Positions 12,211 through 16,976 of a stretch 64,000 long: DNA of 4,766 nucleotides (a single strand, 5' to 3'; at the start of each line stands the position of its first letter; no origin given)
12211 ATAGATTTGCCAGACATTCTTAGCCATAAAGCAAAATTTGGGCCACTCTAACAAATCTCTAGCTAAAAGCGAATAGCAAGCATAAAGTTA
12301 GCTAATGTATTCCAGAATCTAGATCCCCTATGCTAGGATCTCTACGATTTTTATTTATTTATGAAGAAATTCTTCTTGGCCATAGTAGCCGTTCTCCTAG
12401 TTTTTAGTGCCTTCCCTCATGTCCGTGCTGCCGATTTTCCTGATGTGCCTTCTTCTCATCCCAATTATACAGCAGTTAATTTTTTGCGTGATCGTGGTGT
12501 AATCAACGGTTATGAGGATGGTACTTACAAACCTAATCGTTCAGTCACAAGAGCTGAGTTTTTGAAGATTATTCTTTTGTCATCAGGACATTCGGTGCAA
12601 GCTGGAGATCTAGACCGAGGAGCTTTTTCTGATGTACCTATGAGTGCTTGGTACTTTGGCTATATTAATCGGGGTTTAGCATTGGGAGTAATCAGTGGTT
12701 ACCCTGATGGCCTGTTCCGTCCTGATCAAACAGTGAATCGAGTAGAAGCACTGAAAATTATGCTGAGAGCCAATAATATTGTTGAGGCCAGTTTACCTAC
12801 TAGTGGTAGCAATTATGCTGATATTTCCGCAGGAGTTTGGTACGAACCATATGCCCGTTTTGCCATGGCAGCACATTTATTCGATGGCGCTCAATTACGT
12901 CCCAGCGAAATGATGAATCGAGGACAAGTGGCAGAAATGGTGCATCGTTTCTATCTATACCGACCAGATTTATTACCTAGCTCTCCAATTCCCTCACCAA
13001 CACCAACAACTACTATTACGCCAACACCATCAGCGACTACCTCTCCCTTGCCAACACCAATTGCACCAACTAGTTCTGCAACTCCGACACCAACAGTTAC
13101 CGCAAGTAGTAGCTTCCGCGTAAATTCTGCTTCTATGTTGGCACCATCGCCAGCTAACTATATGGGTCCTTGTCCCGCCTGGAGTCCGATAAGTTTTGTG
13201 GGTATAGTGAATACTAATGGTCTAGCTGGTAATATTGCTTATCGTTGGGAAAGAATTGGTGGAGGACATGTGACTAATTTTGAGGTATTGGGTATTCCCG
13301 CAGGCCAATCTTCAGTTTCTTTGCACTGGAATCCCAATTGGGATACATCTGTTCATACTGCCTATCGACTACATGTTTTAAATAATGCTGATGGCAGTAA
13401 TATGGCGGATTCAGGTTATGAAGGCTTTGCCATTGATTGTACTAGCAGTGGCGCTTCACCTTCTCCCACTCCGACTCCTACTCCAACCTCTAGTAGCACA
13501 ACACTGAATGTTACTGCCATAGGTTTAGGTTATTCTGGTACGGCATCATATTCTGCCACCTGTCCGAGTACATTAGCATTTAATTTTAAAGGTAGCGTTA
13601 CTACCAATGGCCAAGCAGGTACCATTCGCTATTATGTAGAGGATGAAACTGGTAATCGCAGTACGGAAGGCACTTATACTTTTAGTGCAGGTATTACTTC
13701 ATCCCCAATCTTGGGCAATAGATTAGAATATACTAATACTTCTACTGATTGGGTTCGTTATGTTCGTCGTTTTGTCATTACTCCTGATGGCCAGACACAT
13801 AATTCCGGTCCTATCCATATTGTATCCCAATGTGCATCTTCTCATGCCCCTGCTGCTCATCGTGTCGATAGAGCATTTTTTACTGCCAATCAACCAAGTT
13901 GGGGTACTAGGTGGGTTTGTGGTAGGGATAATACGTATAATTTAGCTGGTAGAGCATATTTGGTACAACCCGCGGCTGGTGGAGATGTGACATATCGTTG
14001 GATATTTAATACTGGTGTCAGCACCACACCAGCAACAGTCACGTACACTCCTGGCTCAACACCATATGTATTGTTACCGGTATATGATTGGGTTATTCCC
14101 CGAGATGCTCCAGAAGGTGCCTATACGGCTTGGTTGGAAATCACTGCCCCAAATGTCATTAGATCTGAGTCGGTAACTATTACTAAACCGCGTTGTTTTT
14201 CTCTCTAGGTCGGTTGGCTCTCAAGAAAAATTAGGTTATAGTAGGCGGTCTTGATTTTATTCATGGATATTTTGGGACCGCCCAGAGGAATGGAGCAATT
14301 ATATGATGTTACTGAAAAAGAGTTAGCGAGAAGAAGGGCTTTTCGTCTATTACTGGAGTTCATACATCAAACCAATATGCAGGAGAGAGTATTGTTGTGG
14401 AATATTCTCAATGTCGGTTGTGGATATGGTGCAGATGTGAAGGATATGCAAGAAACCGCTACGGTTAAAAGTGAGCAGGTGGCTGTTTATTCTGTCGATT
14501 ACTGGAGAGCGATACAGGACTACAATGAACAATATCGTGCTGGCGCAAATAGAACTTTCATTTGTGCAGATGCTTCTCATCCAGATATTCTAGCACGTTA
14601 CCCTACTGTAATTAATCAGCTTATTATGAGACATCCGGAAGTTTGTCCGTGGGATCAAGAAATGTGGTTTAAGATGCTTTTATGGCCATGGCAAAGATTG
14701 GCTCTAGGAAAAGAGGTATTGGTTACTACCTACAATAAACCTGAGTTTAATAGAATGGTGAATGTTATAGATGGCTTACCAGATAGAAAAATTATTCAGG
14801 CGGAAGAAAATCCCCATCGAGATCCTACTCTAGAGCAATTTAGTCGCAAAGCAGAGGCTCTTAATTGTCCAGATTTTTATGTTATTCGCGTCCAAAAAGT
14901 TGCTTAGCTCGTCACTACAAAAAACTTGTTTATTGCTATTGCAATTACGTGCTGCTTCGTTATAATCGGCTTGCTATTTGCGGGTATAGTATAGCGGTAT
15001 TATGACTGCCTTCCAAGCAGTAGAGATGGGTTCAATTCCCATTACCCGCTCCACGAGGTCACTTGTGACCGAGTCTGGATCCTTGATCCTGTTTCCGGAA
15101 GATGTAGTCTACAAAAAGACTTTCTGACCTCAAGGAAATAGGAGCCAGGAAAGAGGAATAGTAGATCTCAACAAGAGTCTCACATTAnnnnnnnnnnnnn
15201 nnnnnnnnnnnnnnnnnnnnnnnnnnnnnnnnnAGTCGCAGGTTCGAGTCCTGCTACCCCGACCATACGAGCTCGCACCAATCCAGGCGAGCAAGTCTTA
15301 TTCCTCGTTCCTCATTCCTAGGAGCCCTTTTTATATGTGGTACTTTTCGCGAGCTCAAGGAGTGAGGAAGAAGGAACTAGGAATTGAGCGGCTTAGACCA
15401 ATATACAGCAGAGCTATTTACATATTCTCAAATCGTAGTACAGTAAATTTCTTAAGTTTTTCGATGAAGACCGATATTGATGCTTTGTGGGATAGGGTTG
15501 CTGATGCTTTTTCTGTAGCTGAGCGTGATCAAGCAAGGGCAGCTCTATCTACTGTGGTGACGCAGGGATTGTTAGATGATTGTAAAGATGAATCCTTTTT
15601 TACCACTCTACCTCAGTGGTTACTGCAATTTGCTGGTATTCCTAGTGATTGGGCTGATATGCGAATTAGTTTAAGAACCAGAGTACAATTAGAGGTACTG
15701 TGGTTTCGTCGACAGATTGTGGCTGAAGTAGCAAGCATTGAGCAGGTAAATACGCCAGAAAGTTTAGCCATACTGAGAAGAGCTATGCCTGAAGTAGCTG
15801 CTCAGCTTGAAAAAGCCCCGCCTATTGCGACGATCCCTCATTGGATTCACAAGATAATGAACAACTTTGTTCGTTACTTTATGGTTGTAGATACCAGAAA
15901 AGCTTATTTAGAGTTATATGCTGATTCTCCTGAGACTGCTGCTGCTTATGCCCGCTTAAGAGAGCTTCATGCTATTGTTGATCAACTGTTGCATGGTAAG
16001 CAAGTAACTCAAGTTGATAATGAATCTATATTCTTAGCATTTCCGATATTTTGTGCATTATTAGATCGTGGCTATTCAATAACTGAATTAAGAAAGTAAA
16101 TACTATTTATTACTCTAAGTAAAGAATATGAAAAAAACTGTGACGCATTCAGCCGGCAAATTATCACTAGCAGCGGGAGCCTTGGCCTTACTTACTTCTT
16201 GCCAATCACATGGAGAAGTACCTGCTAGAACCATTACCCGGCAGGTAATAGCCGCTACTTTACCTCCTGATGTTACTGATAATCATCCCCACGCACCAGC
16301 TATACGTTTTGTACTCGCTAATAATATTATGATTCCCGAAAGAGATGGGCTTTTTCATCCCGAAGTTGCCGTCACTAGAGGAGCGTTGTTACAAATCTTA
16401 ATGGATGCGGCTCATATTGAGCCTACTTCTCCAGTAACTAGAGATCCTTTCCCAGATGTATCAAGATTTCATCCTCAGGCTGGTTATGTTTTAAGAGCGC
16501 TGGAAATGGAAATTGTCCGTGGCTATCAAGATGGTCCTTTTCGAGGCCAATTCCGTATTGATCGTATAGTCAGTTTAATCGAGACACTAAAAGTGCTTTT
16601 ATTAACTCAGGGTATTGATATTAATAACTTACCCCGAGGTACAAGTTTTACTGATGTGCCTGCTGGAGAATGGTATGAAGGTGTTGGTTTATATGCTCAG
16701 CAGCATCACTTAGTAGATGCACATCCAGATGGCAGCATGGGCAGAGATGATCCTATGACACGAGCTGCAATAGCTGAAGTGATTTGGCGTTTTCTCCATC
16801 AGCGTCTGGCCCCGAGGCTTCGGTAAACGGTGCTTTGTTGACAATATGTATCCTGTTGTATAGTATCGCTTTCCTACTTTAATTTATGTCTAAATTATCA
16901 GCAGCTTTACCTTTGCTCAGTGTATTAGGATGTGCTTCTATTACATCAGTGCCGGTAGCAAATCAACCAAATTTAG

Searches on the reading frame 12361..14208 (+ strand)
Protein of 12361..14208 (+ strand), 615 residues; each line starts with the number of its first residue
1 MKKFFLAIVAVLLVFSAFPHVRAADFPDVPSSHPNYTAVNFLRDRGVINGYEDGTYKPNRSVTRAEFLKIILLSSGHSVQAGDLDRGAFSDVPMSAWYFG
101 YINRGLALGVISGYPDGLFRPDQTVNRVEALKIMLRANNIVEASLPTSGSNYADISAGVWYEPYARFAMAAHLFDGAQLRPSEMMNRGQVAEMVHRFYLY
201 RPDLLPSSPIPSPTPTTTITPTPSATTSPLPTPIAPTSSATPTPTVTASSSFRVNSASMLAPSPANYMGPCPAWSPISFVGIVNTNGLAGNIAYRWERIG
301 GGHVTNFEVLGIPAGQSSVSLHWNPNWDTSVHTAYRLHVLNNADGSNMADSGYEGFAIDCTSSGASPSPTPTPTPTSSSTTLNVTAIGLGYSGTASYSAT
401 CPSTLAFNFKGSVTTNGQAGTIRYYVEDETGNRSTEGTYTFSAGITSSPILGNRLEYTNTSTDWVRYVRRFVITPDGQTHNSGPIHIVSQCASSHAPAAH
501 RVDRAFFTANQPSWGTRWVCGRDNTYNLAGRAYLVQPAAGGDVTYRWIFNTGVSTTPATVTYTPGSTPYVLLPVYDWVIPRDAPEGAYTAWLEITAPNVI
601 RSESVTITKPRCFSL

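Call 90: search_protein_families(library=pfam, proteins=[window:12361-14208:+])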
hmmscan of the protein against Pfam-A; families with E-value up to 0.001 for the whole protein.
window:12361-14208:+ (615 aa): 1 family
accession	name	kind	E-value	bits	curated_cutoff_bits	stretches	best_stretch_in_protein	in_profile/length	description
PF00395.25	SLH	-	1.2e-31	108.8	20.8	2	26-67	2-43/44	S-layer homology domain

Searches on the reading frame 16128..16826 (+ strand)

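Call 90: search_protein_families(library=pfam, proteins=[window:16128-16826:+])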
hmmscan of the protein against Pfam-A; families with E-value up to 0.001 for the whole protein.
window:16128-16826:+ (232 aa): 1 family
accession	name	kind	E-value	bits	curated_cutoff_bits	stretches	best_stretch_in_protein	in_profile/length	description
PF00395.25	SLH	-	4.3e-15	55.8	20.8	1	107-141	1-35/44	S-layer homology domain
